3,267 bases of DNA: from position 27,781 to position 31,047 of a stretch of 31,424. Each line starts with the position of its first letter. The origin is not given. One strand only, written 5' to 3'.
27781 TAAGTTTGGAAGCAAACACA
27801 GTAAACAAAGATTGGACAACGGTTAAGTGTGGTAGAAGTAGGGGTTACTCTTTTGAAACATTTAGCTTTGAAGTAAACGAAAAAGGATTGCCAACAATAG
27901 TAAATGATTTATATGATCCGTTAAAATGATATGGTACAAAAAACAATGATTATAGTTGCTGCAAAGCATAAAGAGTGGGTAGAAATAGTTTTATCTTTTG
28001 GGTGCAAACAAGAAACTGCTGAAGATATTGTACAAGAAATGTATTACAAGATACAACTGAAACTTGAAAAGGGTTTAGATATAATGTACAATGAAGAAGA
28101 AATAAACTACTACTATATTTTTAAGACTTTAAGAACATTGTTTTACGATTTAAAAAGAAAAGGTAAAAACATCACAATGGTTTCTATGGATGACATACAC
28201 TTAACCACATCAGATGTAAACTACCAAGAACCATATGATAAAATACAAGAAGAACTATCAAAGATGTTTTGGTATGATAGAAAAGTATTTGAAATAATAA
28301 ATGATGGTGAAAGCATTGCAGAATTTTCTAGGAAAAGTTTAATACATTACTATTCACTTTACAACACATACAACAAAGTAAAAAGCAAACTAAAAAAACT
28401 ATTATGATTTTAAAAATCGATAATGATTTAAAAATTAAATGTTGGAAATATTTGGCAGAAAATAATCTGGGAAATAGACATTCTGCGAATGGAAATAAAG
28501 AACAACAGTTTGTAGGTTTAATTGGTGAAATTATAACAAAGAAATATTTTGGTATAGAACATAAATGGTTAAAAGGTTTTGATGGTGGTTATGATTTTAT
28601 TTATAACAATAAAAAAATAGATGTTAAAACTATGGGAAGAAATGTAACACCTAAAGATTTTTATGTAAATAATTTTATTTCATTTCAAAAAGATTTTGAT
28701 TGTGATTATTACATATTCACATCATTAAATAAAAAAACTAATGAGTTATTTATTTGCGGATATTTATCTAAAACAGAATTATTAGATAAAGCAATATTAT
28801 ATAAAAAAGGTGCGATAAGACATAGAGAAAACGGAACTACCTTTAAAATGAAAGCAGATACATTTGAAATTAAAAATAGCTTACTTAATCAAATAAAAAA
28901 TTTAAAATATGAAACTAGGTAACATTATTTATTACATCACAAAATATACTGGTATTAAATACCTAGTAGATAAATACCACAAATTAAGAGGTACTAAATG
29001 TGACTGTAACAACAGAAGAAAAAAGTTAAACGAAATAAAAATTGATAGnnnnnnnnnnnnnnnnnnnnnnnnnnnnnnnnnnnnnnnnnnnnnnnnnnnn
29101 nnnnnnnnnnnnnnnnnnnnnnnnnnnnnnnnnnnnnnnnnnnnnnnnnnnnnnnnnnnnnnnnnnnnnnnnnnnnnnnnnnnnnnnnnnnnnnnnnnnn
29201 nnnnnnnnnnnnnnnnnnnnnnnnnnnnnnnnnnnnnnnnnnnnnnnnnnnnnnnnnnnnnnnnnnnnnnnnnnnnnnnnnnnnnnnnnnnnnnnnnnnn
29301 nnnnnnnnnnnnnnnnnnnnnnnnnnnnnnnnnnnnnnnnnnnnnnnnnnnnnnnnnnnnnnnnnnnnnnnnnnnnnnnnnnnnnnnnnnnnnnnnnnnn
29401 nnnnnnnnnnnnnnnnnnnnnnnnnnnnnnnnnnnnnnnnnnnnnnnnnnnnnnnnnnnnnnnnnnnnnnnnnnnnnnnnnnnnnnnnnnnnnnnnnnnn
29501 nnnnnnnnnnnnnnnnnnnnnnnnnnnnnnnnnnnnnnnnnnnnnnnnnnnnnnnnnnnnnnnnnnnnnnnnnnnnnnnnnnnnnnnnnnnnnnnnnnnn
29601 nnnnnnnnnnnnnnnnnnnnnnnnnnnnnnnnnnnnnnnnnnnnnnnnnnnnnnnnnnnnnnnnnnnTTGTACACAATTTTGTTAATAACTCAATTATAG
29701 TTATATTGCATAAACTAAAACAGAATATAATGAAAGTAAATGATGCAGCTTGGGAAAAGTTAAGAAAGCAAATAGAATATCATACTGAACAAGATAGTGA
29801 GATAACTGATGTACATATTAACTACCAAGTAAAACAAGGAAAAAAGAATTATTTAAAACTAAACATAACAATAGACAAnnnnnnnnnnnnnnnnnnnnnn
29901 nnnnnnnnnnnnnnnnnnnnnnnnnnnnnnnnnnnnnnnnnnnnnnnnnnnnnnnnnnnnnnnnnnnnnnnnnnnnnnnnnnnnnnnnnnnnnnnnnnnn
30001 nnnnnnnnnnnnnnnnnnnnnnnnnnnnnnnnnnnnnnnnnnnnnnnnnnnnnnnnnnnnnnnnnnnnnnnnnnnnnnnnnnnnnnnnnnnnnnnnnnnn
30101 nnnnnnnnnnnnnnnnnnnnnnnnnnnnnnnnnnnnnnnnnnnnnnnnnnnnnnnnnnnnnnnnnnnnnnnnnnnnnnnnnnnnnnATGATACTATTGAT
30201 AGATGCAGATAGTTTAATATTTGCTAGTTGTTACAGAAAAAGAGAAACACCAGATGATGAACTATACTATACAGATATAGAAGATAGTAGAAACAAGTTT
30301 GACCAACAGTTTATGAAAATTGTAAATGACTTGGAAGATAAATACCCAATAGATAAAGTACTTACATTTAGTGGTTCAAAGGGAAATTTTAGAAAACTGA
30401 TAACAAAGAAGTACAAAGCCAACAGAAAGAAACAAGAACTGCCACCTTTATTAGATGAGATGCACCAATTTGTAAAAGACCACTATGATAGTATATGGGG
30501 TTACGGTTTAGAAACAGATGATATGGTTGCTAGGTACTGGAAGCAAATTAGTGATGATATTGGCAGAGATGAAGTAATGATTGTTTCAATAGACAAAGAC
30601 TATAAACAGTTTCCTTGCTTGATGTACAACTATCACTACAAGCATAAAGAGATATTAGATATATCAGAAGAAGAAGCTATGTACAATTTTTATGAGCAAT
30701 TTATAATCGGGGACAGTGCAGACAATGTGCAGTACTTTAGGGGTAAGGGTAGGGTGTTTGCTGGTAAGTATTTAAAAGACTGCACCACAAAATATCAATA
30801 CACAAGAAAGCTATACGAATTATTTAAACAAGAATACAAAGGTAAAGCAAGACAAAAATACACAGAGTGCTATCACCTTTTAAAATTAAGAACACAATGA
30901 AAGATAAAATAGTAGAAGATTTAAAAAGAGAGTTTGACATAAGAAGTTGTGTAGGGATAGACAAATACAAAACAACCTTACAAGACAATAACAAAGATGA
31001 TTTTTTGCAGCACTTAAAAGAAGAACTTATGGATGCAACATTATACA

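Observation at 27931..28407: Phage-encoded ECF-like sigma factor in the early operon, a candidate reader of the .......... boxes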

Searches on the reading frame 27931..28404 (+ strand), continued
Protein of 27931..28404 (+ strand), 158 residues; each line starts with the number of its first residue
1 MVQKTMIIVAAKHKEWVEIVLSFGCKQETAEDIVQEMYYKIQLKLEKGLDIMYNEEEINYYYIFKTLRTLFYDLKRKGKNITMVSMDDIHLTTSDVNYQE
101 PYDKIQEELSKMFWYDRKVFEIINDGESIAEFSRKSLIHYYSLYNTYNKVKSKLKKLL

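Call 66: search_protein_families(library=ncbifam, alignment_id=A1, max_evalue=0.001)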
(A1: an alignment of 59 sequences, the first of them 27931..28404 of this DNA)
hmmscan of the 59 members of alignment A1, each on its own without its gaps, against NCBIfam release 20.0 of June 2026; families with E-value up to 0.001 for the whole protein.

A. member 1, window:27931-28404:+ (158 aa): 5 families
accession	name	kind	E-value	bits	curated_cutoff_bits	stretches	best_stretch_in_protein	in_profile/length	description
NF009193.0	PRK12541.1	equivalog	4.6e-06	27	171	1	13-97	15-93/161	RNA polymerase sigma factor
NF007226.0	PRK09644.1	equivalog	3.3e-05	24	199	1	20-97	18-89/166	RNA polymerase sigma factor SigM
NF009165.0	PRK12512.1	equivalog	4.5e-05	23.1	198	1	20-135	43-156/184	RNA polymerase sigma factor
TIGR02950.1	SigM_subfam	subfamily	0.0002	21.2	147.95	1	20-108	17-98/159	RNA polymerase sigma factor, SigM family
NF058625.1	sigma_PG0214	equivalog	0.0009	19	130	0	12-104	13-97/170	GFO_1088 family ECF-type sigma factor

B. families by the number of members that match (of 59 scanned): 72 families (the first 25 are shown)
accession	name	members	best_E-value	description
TIGR02937.1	sigma70-ECF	53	2.3e-16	sigma-70 family RNA polymerase sigma factor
NF058625.1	sigma_PG0214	46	6.6e-12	GFO_1088 family ECF-type sigma factor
TIGR02985.1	Sig70_bacteroi1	39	6.3e-11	RNA polymerase sigma-70 factor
TIGR02959.1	SigZ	32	3.8e-11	RNA polymerase sigma factor SigZ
NF007215.0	PRK09637.1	31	1e-10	RNA polymerase sigma factor SigZ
NF005448.0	PRK07037.1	18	1.9e-08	RNA polymerase factor sigma-70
TIGR02950.1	SigM_subfam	14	7.7e-09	RNA polymerase sigma factor, SigM family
TIGR02989.1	Sig-70_gvs1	11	7.9e-11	RNA polymerase sigma-70 factor, Rhodopirellula/Verrucomicrobium family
NF007227.0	PRK09645.1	9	3.3e-09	sigma-70 family RNA polymerase sigma factor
NF007226.0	PRK09644.1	9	2.7e-07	RNA polymerase sigma factor SigM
NF009165.0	PRK12512.1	9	3.1e-06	RNA polymerase sigma factor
NF009172.0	PRK12519.1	8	7.1e-09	RNA polymerase sigma factor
TIGR02983.1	SigE-fam_strep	8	1.6e-07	SigE family RNA polymerase sigma factor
NF045758.2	YlxM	8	1.1e-06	YlxM family DNA-binding protein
NF009193.0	PRK12541.1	7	4.6e-06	RNA polymerase sigma factor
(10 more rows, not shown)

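Call 74: search_dna_similar(query=P0236, collection=phages, mode=protein, max_rows=30, max_evalue=0.001)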
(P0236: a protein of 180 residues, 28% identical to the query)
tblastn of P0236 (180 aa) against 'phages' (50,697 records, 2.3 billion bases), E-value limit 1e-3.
No match.

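Call 76: find_related_loci(query=window:27931-28404:+, collection=genome_contigs, flank=6000)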
Query window:27931-28404:+ (158 aa) in genome_contigs; peptide patterns used: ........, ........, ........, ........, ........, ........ (x = any residue, [..] = any of these).
33 stretches matched a pattern; 3 encode a relative of the query (tblastn E <= 1e-3); 3 distinct loci.
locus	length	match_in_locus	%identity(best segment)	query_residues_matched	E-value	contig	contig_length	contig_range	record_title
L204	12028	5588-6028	81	1-147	2e-83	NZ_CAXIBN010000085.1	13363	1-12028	MAG: uncultured Wocania sp. isolate ERR7163070_concoct_180 ERZ8868561.3120, whole genome shotgun sequence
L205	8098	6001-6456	74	1-150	2e-74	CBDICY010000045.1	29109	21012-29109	MAG: Saprospiraceae bacterium isolate 951dd66b-73de-4a3c-8e3a-a805efb1aa3c genome assembly, contig: contig_45, whole gen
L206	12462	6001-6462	47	9-155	5e-40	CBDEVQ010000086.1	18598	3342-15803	MAG: Flavobacteriales bacterium isolate c9eb949b-bc1f-4219-ae45-44c701134771 genome assembly, contig: contig_86, whole g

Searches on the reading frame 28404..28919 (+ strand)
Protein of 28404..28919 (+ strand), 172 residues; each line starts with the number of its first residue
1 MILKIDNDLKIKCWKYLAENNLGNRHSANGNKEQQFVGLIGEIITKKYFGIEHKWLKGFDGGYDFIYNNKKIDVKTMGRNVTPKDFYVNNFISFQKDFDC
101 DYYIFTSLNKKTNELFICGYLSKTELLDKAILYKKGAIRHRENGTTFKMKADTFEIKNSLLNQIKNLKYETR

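Call 4: search_protein_families(library=pfam, proteins=[window:28404-28919:+], max_evalue=1)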
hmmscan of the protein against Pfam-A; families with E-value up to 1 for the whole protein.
window:28404-28919:+ (172 aa): 1 family
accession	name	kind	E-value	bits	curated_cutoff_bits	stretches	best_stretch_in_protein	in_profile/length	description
PF22522.2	DUF6998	-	0.046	14.1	27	1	35-79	24-67/136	Family of unknown function (DUF6998)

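Call 5: search_protein_families(library=phrogs, proteins=[window:28404-28919:+], max_evalue=0.01)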
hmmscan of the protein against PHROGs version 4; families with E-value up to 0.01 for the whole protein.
window:28404-28919:+ (172 aa): 1 family
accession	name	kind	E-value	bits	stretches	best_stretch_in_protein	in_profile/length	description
phrog_28936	-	unknown function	0.0032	18.1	1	7-115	65-169/218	-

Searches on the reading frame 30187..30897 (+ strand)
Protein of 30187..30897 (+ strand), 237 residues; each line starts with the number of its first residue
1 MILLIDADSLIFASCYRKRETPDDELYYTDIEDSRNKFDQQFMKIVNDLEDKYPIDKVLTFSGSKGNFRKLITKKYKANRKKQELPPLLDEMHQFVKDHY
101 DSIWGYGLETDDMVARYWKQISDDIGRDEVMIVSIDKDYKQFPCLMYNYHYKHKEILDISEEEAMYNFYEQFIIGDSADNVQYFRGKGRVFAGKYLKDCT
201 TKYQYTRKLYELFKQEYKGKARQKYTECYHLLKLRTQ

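Call 4: search_protein_families(library=pfam, proteins=[window:30187-30897:+], max_evalue=1)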
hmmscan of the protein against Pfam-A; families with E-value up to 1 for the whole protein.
window:30187-30897:+ (237 aa): 3 families
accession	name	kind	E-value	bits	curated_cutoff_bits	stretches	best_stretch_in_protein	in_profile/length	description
PF02739.22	5_3_exonuc_N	-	1.2e-12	48.3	34.3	1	2-144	2-139/164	5'-3' exonuclease, N-terminal resolvase-like domain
PF07356.17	DUF1481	-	0.14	12.3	25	1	109-173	5-67/186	Protein of unknown function (DUF1481)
PF11090.14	Phage_T7_Gp13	-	0.35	11.7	25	0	57-107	10-63/86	Bacteriophage T7, probable scaffold protein Gp13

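Call 5: search_protein_families(library=phrogs, proteins=[window:30187-30897:+], max_evalue=0.01)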
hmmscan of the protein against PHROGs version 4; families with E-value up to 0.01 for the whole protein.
window:30187-30897:+ (237 aa): 1 family
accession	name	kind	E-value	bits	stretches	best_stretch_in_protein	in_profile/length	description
phrog_107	-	DNA, RNA and nucleotide metabolism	2e-36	127.2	1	1-236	120-362/542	exonuclease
